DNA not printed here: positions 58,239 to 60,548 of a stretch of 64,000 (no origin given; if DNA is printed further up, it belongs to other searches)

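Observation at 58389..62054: An intracellular S8 subtilase and a PRD/EIIA-type (PTS-responsive) regulator sit between two halves of the glutamate-fermentation locus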

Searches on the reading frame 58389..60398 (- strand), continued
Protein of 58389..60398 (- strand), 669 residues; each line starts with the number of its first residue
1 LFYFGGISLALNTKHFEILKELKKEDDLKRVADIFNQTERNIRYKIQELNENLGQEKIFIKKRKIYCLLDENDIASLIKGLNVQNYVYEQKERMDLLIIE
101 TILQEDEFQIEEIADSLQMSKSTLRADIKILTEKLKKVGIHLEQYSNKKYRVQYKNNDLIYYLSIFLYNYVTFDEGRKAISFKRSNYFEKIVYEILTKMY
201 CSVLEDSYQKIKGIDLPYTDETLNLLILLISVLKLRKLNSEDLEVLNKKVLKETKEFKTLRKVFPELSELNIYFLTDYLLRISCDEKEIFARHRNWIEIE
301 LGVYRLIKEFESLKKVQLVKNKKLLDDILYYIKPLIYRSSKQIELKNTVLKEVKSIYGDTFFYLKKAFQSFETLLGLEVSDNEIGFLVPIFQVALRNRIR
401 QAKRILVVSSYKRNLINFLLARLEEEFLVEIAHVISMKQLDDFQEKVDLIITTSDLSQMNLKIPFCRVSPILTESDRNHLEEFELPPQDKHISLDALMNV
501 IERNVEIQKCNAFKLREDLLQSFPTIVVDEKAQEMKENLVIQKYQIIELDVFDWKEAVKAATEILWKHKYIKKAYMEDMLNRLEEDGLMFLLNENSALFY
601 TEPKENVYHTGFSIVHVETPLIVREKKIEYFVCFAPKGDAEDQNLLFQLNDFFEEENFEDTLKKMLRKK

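Call 21: find_encoding_contigs(protein=P0017, flank=8000, max_places=2)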
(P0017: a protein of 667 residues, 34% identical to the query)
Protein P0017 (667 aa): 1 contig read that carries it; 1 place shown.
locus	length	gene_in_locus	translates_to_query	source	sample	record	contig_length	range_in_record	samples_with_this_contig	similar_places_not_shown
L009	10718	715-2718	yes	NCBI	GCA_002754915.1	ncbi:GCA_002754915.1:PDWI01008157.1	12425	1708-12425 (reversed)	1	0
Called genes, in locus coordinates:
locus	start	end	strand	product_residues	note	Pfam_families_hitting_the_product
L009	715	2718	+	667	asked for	PF08280:HTH_Mga (faint), PF05043:Mga (weak), PF08220:HTH_DeoR (weak), PF08279:HTH_11 (weak), PF00874:PRD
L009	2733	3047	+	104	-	PF04277:OAD_gamma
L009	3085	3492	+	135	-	PF25984:BSH_YknX (faint), PF25919:BSH_CusB (faint), PF00364:Biotin_lipoyl, PF25917:BSH_RND (weak), PF25973:BSH_CzcB (weak), PF25997:BSH_YhbJ (weak)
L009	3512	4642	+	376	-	PF03977:OAD_beta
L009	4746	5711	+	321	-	PF01144:CoA_trans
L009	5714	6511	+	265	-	PF01144:CoA_trans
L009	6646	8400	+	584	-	PF01039:Carboxyl_trans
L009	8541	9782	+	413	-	PF03616:Glt_symporter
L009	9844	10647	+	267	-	PF01869:BcrAD_BadFG, PF22521:HypF_C_2 (faint)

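Call 27: find_encoding_contigs(protein=P0018, flank=8000, max_places=2)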
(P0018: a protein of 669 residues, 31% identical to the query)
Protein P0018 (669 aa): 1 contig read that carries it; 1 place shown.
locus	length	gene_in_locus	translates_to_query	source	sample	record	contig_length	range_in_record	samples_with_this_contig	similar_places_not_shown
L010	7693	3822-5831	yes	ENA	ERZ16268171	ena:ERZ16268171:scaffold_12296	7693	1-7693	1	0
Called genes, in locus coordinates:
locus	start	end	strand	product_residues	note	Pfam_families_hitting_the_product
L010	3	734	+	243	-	?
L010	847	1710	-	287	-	PF01116:F_bP_aldolase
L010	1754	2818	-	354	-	PF02378:PTS_EIIC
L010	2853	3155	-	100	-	PF02302:PTS_IIB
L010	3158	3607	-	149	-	PF00359:PTS_EIIA_2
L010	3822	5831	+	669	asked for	PF00874:PRD, PF02302:PTS_IIB (weak), PF00359:PTS_EIIA_2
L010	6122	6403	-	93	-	-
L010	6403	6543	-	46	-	-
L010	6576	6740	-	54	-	PF04556:DpnII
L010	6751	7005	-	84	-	-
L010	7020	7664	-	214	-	PF02086:MethyltransfD12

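Call 51: predict_structure(alignment_id=A1)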
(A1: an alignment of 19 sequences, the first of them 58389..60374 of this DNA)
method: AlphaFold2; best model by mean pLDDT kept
length: 661 residues; sequences in the alignment: 19
mean_pLDDT: 81.2   pTM: 0.42
mean pLDDT of the five models: 81.2, 79.6, 79.3, 76.6, 76.5
residues with pLDDT >= 90: 141; 70-90: 426; 50-70: 77; < 50: 17
segments of 3 or more residues with pLDDT < 50: 72-76, 275-284
pLDDT, mean of each block of 10 residues (from residue 1): 68 85 87 88 84 88 73 55 89 90 85 86 88 84 90 91 82 84 89 92 82 85 91 74 77 92 88 49 53 84 85 75 72 65 77 91 82 85 78 81 76 83 86 82 86 84 82 80 72 72 79 72 61 86 89 92 88 68 85 80 92 87 90 80 84 80 46
secondary structure, 60 per line:
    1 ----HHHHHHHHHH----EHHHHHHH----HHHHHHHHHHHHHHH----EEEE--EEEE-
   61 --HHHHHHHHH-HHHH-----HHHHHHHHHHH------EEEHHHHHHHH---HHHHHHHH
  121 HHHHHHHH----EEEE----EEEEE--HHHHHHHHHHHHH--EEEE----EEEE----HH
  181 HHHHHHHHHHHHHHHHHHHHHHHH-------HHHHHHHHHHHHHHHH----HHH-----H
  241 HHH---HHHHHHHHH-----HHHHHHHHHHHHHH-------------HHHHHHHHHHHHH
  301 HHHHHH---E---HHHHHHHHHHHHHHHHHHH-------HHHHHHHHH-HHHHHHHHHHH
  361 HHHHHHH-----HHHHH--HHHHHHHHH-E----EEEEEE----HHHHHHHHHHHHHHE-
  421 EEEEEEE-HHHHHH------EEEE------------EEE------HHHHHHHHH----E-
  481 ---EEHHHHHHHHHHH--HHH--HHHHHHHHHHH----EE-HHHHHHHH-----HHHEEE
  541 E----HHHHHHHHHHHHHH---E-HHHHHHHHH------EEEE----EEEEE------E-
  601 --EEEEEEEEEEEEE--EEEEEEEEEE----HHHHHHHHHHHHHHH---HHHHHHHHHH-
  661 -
elements in order: H5-14 H20-26 H31-45 E50-53 E56-59 H63-71 H73-76 H82-92 E99-101 H102-109 H113-128 E133-136 E141-145 H148-160 E163-166 E171-174 H179-204 H212-227 H240-243 H247-255 H261-274 H288-306 H314-332 H340-348 H350-367 H373-377 H380-388 E395-400 H405-418 E421-427 H429-434 E441-444 E457-459 H466-474 H486-496 H504-514 H522-529 E538-541 H546-559 H565-573 E580-583 E588-592 E603-615 E618-627 H632-646 H650-659
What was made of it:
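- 58389..60374 (-): REG, 661 aa, MtlR/LicR-architecture regulator without phospho-acceptor residues. wHTH1 aa 1-60, HTH_11/Mga aa 83-142, PRD1 about aa 179-274, PRD2 about aa 288-388, EIIB-like about aa 395-474, EIIA-like about aa 538-659. Substituted sites: Y323, I382, S401, Y592. AF2 pLDDT 81 (call 51).
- On MtlR/LicR-type PTS-controlled PRD activators: Two winged-helix units appear in the AF2 model (call 51).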

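Call 54: fold_search(model_id=the predicted structure, library=pdb)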
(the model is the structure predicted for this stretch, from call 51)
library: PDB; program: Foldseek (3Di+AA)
matches with E <= 10: 1103; with E <= 0.001: 37
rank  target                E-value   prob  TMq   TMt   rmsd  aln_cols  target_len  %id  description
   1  4r6i_A                2.1e-13  1.00  0.24  0.32  19.4       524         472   17  AtxA protein, a virulence regulator from Bacillus anthracis. (released 2014-10-22)
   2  4r6i_B                4.0e-10  1.00  0.23  0.31  20.0       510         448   14  AtxA protein, a virulence regulator from Bacillus anthracis. (released 2014-10-22)
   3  5way_A                1.0e-09  1.00  0.19  0.24  25.3       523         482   13  MgaSpn protein, Mga regulator from Streptococcus pneumoniae (released 2017-07-05)
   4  3sqn_A                1.2e-09  1.00  0.24  0.31  22.0       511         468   13  Putative Mga family transcriptional regulator from Enterococcus faecalis (released 2011-07-20)
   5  5way_B                3.4e-09  1.00  0.19  0.25  24.6       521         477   14  MgaSpn protein, Mga regulator from Streptococcus pneumoniae (released 2017-07-05)
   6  3sqn_B                9.8e-08  1.00  0.24  0.37  16.3       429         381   15  Putative Mga family transcriptional regulator from Enterococcus faecalis (released 2011-07-20)
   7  1xiz_B                2.3e-05  1.00  0.17  0.66   3.3       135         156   12  Structural Genomics, The crystal structure of domain IIA of putative phosphotransferase system specific for mannitol/f (released 2004-11-09)
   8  6mto_T                3.0e-05  1.00  0.18  0.66   3.0       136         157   12  Crystal structure of VRC42.01 Fab in complex with T117-F MPER scaffold (released 2019-03-27)
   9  9a2w_MODEL_1_A        3.1e-05  1.00  0.21  0.22  22.2       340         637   14  Model of E. coli MtlA by in-cell photo-crosslinking MS and deep learning (released 2023-02-24)
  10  3lf6_B                3.3e-05  1.00  0.17  0.62   3.9       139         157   13  Crystal structure of HIV epitope-scaffold 4E10_1XIZA_S0_001_N (released 2010-09-22)
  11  2oqt_B                5.6e-05  1.00  0.17  0.65   4.6       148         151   18  Structural Genomics, the crystal structure of a putative PTS IIA domain from Streptococcus pyogenes M1 GAS (released 2007-03-06)
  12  5t6l_G                6.3e-05  1.00  0.17  0.65   3.5       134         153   10  Crystal structure of 10E8 Fab in complex with the MPER epitope scaffold T117v2 (released 2017-03-08)
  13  5t6l_I                6.3e-05  1.00  0.17  0.64   3.8       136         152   12  Crystal structure of 10E8 Fab in complex with the MPER epitope scaffold T117v2 (released 2017-03-08)
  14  4m62_S                6.3e-05  1.00  0.16  0.60   3.9       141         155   13  Ontogeny of recognition specificity and functionality for the anti-HIV neutralizing antibody 4E10 (released 2014-10-08)
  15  2oqt_A                7.8e-05  1.00  0.16  0.63   4.2       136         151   18  Structural Genomics, the crystal structure of a putative PTS IIA domain from Streptococcus pyogenes M1 GAS (released 2007-03-06)
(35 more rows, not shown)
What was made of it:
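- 58389..60374 (-): Foldseek hits AtxA, MgaSpn and 3sqn plus EIIA-Mtl domains (call 54).
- The AF2 model matches AtxA, MgaSpn and 3sqn over about 520 columns, and EIIA-Mtl/Ntr domains for the C-terminus (calls 51, 54). It shares a fold with AtxA, MgaSpn and 3sqn (call 54).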

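Call 75: search_protein_representatives(protein=window:58389-60374:-)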
Query: 661 residues. Proteins with E-value up to 0.001 (for the whole library): 2439; up to 1e-10: 804; up to 1e-30: 46. The best 150 are listed.
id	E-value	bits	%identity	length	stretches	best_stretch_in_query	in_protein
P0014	4.3e-233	791.8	60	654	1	3-651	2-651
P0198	8.1e-96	338.5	36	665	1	3-653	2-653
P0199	1.4e-86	308.0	36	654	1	3-597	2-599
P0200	5.7e-80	286.1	37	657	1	3-557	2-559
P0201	2.9e-64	234.3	29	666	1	1-654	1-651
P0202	5.5e-60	220.1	87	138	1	490-609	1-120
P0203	1.5e-56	208.8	27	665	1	1-657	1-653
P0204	1.7e-53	198.7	28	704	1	1-658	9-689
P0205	4.7e-45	170.8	28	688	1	3-657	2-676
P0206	3.1e-43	164.8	28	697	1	10-660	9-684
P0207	3.6e-43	164.6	29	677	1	15-656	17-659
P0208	8.1e-42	160.1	27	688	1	18-655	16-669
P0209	1.7e-40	155.8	26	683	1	6-654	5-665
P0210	2.9e-40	155.0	26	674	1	8-657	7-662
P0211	3.1e-40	154.9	30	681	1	31-656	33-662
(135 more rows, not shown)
